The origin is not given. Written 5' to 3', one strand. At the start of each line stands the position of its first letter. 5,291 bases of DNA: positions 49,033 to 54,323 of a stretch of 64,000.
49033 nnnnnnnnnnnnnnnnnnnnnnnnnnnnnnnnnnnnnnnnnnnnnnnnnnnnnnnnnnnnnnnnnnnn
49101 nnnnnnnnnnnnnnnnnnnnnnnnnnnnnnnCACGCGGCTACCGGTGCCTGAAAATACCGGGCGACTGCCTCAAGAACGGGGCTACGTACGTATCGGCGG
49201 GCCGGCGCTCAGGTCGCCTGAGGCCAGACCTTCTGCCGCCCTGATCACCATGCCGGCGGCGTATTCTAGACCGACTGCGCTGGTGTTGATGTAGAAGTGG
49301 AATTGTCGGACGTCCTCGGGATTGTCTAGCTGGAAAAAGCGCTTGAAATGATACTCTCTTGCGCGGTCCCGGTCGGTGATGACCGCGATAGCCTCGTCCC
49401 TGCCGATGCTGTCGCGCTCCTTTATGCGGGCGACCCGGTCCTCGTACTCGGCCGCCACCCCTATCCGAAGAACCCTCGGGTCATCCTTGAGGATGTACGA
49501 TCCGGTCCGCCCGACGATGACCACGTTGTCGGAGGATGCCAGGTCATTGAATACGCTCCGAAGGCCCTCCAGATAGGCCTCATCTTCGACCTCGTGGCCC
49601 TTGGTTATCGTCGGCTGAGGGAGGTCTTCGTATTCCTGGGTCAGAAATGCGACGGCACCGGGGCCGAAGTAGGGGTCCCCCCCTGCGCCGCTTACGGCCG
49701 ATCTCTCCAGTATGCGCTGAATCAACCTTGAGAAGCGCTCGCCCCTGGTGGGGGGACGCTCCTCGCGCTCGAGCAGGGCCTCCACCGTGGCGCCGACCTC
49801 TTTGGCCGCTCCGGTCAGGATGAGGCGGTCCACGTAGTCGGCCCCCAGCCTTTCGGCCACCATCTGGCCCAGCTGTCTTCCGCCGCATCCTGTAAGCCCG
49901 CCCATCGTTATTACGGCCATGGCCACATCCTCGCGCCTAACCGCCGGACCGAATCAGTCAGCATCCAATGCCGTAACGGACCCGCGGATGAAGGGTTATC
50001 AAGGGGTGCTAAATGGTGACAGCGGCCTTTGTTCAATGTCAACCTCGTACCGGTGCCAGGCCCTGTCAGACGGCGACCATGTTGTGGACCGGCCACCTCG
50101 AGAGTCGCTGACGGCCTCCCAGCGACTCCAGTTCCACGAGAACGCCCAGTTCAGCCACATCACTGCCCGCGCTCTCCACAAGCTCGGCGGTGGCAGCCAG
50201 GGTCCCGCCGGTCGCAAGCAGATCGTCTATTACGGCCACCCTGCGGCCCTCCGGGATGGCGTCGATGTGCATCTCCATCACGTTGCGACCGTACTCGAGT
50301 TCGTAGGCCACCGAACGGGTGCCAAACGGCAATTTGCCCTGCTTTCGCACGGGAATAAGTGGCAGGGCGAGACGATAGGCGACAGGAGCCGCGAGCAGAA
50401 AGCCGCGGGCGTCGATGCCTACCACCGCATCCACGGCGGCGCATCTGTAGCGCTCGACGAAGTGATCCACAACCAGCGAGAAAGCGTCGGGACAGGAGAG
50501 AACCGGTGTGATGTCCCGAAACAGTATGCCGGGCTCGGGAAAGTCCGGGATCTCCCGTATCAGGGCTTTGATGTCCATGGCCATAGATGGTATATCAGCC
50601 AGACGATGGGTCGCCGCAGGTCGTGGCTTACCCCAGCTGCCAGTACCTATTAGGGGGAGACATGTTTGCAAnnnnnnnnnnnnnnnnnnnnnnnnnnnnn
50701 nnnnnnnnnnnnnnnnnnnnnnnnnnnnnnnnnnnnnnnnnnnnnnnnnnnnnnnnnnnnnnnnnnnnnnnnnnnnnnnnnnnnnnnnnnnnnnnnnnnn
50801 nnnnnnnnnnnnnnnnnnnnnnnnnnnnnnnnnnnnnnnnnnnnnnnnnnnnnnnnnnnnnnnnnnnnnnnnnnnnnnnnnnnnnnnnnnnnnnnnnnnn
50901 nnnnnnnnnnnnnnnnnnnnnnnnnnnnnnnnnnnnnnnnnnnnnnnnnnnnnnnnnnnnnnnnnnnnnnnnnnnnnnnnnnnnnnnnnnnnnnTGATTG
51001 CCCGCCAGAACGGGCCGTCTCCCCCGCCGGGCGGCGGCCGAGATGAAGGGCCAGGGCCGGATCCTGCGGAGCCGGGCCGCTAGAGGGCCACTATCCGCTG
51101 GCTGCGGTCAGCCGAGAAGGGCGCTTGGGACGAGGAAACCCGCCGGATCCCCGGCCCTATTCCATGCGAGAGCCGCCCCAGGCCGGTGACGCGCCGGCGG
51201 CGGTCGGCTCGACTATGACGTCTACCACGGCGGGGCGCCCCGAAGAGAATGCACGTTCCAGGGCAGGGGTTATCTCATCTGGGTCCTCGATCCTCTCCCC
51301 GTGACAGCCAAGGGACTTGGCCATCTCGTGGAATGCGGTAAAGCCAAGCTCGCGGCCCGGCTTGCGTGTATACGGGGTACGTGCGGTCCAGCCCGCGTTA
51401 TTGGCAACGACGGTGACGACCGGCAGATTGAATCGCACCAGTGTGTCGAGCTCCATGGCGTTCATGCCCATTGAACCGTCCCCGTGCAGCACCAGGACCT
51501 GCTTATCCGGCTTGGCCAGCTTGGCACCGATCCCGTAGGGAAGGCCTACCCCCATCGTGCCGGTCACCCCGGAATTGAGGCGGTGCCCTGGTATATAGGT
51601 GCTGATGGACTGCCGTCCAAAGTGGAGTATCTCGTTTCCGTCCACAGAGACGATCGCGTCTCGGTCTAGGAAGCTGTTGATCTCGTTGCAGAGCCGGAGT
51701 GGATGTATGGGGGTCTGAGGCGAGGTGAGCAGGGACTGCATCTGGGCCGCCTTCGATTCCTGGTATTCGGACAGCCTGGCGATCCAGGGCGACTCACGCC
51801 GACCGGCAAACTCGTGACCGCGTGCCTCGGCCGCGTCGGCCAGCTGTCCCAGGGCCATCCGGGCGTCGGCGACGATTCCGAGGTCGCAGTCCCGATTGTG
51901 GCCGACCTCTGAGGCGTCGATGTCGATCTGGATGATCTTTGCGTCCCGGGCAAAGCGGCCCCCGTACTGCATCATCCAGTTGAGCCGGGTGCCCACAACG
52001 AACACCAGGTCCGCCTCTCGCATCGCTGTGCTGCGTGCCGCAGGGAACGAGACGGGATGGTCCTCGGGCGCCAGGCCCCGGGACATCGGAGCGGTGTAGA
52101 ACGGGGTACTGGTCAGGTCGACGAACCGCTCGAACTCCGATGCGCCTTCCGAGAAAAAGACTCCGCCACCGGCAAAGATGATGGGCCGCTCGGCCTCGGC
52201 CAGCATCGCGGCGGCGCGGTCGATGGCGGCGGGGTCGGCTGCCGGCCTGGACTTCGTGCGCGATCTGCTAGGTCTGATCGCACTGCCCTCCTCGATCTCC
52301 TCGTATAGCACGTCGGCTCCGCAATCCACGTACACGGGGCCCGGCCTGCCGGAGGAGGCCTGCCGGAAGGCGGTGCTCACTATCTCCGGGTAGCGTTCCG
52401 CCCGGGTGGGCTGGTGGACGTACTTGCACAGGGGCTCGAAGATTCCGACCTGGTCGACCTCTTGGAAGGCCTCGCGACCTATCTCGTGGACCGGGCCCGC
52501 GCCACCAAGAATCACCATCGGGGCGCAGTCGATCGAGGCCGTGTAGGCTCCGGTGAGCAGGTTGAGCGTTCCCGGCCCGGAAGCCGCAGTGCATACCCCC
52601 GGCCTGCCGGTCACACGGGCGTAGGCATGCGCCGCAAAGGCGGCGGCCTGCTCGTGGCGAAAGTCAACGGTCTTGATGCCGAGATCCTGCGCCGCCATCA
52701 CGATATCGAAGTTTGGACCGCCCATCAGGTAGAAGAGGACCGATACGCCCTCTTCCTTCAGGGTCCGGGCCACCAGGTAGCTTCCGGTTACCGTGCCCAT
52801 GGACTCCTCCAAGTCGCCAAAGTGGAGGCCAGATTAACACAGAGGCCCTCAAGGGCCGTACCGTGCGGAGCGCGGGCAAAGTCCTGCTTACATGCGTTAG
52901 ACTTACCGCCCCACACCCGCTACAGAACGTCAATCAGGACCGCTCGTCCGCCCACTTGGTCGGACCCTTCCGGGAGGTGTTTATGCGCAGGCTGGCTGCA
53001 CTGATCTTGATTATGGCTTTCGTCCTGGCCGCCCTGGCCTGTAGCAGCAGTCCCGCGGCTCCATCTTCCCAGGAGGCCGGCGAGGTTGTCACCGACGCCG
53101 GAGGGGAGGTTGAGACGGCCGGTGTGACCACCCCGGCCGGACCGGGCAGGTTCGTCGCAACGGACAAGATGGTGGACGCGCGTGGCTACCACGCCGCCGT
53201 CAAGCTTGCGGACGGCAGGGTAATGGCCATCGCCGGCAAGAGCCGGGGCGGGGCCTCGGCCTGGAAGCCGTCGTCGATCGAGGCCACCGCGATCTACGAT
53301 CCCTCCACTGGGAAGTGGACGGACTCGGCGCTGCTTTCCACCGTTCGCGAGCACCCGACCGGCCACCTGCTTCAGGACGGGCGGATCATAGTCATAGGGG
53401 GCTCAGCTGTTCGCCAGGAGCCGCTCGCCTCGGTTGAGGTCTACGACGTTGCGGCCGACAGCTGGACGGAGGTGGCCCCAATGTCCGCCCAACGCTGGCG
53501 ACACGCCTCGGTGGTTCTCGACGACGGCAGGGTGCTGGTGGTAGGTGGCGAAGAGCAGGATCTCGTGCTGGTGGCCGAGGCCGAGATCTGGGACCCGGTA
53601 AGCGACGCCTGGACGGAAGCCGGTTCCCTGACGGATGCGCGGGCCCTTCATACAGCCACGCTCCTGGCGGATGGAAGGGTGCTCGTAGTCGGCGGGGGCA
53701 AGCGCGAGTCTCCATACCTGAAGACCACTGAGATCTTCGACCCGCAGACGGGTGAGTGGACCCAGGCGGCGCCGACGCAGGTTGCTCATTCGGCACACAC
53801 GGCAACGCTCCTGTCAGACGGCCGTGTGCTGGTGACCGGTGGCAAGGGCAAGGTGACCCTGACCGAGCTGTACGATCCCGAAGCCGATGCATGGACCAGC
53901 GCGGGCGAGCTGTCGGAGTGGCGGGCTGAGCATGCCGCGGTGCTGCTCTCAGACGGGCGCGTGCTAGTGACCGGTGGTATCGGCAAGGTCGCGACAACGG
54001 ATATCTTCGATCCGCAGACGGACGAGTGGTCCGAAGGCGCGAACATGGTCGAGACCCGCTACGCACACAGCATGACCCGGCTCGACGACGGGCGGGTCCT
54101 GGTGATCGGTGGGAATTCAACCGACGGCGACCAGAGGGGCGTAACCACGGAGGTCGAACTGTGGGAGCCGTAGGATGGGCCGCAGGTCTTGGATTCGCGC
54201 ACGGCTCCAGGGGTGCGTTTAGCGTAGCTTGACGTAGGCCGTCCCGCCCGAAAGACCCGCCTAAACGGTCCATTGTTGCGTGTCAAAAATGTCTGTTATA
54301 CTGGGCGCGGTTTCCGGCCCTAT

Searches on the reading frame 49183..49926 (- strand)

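Call 19: search_protein_families(library=pfam, proteins=[window:49183-49926:-], max_evalue=0.00001)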
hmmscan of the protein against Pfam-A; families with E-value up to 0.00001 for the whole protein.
window:49183-49926:- (247 aa): 1 family
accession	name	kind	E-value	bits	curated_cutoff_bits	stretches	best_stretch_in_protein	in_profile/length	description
PF13189.12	Cytidylate_kin2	-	1.1e-35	123.9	28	1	5-216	1-175/176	Cytidylate kinase-like family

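Call 50: search_protein_families(library=ncbifam, proteins=[window:49183-49926:-], max_evalue=0.00001)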
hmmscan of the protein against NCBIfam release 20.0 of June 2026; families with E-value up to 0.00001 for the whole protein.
window:49183-49926:- (247 aa): 1 family
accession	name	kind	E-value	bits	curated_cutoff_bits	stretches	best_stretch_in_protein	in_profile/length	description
TIGR02173.1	cyt_kin_arch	equivalog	3.8e-09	36.8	102.1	1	130-221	69-159/169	(d)CMP kinase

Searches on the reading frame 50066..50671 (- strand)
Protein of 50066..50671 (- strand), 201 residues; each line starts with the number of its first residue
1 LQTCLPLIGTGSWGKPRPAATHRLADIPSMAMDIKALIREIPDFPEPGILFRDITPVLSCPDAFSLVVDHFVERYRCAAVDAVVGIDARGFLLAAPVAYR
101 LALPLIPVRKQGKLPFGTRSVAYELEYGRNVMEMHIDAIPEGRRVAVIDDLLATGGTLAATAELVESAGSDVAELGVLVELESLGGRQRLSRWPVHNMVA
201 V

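Call 19: search_protein_families(library=pfam, proteins=[window:50066-50671:-], max_evalue=0.00001)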
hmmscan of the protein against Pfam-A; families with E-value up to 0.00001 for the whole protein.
window:50066-50671:- (201 aa): 1 family
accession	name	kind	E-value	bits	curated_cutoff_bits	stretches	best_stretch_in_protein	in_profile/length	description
PF00156.33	Pribosyltran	-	3.5e-14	52.8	26.3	1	80-180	30-125/158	Phosphoribosyl transferase domain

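Call 50: search_protein_families(library=ncbifam, proteins=[window:50066-50671:-], max_evalue=0.00001)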
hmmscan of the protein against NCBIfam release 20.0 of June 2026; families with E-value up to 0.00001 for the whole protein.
window:50066-50671:- (201 aa): 18 families
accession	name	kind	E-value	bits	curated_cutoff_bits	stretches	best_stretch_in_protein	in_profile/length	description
NF002636.0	PRK02304.1-5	equivalog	8.1e-66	220.8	125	1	30-199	5-174/176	adenine phosphoribosyltransferase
NF002634.0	PRK02304.1-3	equivalog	5.3e-63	212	170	1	30-192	6-168/182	adenine phosphoribosyltransferase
TIGR01090.1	apt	equivalog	4.7e-60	202.5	185.85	1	34-196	1-164/169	adenine phosphoribosyltransferase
NF002632.0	PRK02304.1-1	equivalog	2.3e-56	190.4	243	1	34-197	11-174/183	adenine phosphoribosyltransferase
NF002633.0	PRK02304.1-2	equivalog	5.4e-56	189.1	224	1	32-199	1-168/172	adenine phosphoribosyltransferase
NF009211.0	PRK12560.1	equivalog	6.4e-34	117.4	188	1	31-192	3-164/187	adenine phosphoribosyltransferase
NF002635.0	PRK02304.1-4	subfamily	2.7e-15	56.4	146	1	61-180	36-153/188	adenine phosphoribosyltransferase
NF040646.1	HPT_Archaea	equivalog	1.1e-13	51.2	200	1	62-180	37-152/184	hypoxanthine/guanine phosphoribosyltransferase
TIGR01743.1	purR_Bsub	equivalog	1.9e-13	50.1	258.7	1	54-183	103-235/268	pur operon repressor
NF006671.0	PRK09219.1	equivalog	6.5e-13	48.6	177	1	66-192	37-167/192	xanthine phosphoribosyltransferase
TIGR01744.1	XPRTase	equivalog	1.9e-12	47.2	164.45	1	67-192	38-167/191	xanthine phosphoribosyltransferase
NF006328.0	PRK08558.1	equivalog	6.7e-11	42.2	184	1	51-184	83-218/238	adenine phosphoribosyltransferase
NF005592.0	PRK07322.1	subfamily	2.6e-09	36.7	143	1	79-180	52-159/180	adenine phosphoribosyltransferase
NF004689.0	PRK06031.1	equivalog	4.7e-08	32.6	175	1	68-179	73-191/233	phosphoribosyltransferase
NF004034.0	PRK05500.1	equivalog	4.9e-08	32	656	1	52-183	317-434/478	bifunctional orotidine-5'-phosphate decarboxylase/orotate phosphoribosyltransferase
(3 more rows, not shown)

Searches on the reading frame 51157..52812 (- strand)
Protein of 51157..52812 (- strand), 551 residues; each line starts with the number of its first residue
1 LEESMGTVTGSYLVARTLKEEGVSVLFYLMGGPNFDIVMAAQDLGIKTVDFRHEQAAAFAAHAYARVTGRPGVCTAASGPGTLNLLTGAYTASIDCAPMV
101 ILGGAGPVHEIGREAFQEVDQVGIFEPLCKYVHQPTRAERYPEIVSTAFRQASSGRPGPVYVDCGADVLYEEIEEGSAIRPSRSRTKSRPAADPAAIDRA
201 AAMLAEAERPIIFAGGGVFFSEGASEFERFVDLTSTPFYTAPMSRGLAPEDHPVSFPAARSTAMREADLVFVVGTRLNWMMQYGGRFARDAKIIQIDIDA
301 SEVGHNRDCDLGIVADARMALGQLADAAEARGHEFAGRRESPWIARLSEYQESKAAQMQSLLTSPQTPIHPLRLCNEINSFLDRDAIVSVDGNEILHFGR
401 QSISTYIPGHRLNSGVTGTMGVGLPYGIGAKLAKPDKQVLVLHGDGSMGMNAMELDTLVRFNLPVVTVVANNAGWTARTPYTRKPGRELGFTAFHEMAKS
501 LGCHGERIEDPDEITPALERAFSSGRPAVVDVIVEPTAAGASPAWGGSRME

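Call 19: search_protein_families(library=pfam, proteins=[window:51157-52812:-], max_evalue=0.00001)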
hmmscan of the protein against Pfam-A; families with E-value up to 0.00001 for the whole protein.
window:51157-52812:- (551 aa): 3 families
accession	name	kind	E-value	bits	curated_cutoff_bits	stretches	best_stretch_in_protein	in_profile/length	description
PF02775.26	TPP_enzyme_C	-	8.5e-34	117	21.9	1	403-532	13-151/151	Thiamine pyrophosphate enzyme, C-terminal TPP binding domain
PF02776.23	TPP_enzyme_N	-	1e-33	116.1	26.8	1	9-123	2-118/119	Thiamine pyrophosphate enzyme, N-terminal TPP binding domain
PF00205.28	TPP_enzyme_M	-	3.1e-33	114.8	30.4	1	197-324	1-137/137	Thiamine pyrophosphate enzyme, central domain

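Call 50: search_protein_families(library=ncbifam, proteins=[window:51157-52812:-], max_evalue=0.00001)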
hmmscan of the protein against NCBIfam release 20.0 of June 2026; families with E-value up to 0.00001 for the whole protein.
window:51157-52812:- (551 aa): 53 families (the best 25 are shown)
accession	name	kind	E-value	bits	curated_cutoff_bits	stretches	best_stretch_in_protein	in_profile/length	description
NF004516.0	PRK05858.1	equivalog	1.5e-121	406.7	587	1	9-539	12-540/548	acetolactate synthase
TIGR00118.1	acolac_lg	equivalog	6.2e-110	368.3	538.35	1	9-536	2-536/557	biosynthetic-type acetolactate synthase large subunit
NF004919.0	PRK06276.1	equivalog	1.4e-109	367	866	1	10-538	3-542/582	acetolactate synthase large subunit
NF006721.0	PRK09259.1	equivalog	8.4e-108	361.5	557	1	3-540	10-556/574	oxalyl-CoA decarboxylase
TIGR03254.1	oxalate_oxc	equivalog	3.1e-102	343.1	739.4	1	8-540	3-543/554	oxalyl-CoA decarboxylase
NF058623.1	HdaclCoAlyACT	equivalog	9.8e-102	341.4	600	1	8-539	10-545/575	2-hydroxyacyl-CoA lyase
NF004710.0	PRK06048.1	equivalog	2.6e-97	326.6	976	1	2-537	2-540/561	acetolactate synthase large subunit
NF006187.0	PRK08322.1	equivalog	4.6e-94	315.8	509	1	9-535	3-529/548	acetolactate synthase large subunit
NF006052.0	PRK08199.1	subfamily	5.2e-89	299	539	1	4-539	4-542/559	thiamine pyrophosphate protein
NF004772.0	PRK06112.1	subfamily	8.3e-89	298.4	673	1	6-539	12-564/578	acetolactate synthase catalytic subunit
NF006524.0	PRK08978.1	equivalog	1.5e-88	297.5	738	1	9-536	2-526/548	acetolactate synthase 2 catalytic subunit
NF005860.0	PRK07789.1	equivalog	2.8e-88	296.8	881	1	5-538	31-582/615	acetolactate synthase large subunit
NF005651.0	PRK07418.1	subfamily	6.3e-88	295.5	942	1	6-535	17-560/617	acetolactate synthase large subunit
NF006016.1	PRK08155.1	equivalog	4e-87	292.9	870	1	8-473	3-464/554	acetolactate synthase large subunit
NF004807.0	PRK06154.1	equivalog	8.2e-87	292.2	607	1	10-535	22-555/565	thiamine pyrophosphate-requiring protein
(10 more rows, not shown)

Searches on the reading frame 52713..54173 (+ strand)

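Call 3: search_protein_families(library=pfam, proteins=[window:52713-54173:+])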
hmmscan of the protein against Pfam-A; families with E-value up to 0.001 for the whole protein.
window:52713-54173:+ (486 aa): 12 families
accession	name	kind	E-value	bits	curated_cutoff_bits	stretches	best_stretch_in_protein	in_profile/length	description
PF13418.12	Kelch_4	-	1.4e-43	147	21.6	3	309-354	1-46/49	Galactose oxidase, central domain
PF01344.31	Kelch_1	-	1.3e-39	133.8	20.1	4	221-258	10-46/46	Kelch motif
PF13964.12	Kelch_6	-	6.9e-38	127.9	25.3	3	311-356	3-47/50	Kelch motif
PF24981.1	Beta-prop_ATRN-LZTR1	-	3e-29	102.6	50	2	226-428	2-225/289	Attractin/LZTR1 beta-propeller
PF24681.1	Kelch_KLHDC2_KLHL20_DRC7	-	2.5e-25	89.5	50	2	264-467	2-221/221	KLHDC2/KLHL20/DRC7 Kelch-repeats domain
PF13415.12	Kelch_3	-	4.9e-21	74.8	22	0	322-366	3-47/48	Galactose oxidase, central domain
PF07646.21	Kelch_2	-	7.3e-20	70.3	21.3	0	313-352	4-44/48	Kelch motif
PF25210.1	Kelch_FKB95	-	3.1e-18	66.8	70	2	290-405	60-173/268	FKB95, Kelch-repeats domain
PF07250.17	Glyoxal_oxid_N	-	1.8e-16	60.6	37.5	1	216-282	71-138/243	Glyoxal oxidase N-terminus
PF24996.1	NANM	-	4.2e-12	46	45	0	242-283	291-331/350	N-acetylneuraminate epimerase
PF13540.12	RCC1_2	-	9.5e-09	35.3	22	0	406-421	9-24/30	Regulator of chromosome condensation (RCC1) repeat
PF02698.23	DUF218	-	1.3e-06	28.8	27.6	0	398-444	10-45/133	DUF218 domain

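Call 23: search_protein_families(library=pfam, proteins=[window:52980-54173:+], max_evalue=0.00001)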
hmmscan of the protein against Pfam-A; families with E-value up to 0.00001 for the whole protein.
window:52980-54173:+ (397 aa): 12 families
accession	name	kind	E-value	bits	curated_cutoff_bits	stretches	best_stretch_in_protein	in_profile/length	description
PF13418.12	Kelch_4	-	2.2e-44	149.6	21.6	1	220-265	1-46/49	Galactose oxidase, central domain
PF01344.31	Kelch_1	-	1.9e-40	136.4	20.1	2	132-169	10-46/46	Kelch motif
PF13964.12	Kelch_6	-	1.1e-38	130.3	25.3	1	222-267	3-47/50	Kelch motif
PF24981.1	Beta-prop_ATRN-LZTR1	-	6.3e-30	104.9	50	2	137-339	2-225/289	Attractin/LZTR1 beta-propeller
PF24681.1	Kelch_KLHDC2_KLHL20_DRC7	-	1.1e-25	90.7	50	2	175-378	2-221/221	KLHDC2/KLHL20/DRC7 Kelch-repeats domain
PF13415.12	Kelch_3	-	9e-22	77.2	22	0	233-277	3-47/48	Galactose oxidase, central domain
PF07646.21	Kelch_2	-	1.2e-20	72.7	21.3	0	224-263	4-44/48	Kelch motif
PF25210.1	Kelch_FKB95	-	1.1e-18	68.3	70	1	175-316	35-173/268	FKB95, Kelch-repeats domain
PF07250.17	Glyoxal_oxid_N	-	4.3e-17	62.6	37.5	0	127-193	71-138/243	Glyoxal oxidase N-terminus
PF24996.1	NANM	-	1e-12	48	45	0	153-194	291-331/350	N-acetylneuraminate epimerase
PF13540.12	RCC1_2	-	2.3e-09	37.2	22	0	317-332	9-24/30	Regulator of chromosome condensation (RCC1) repeat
PF02698.23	DUF218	-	7.4e-07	29.6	27.6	0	310-354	11-44/133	DUF218 domain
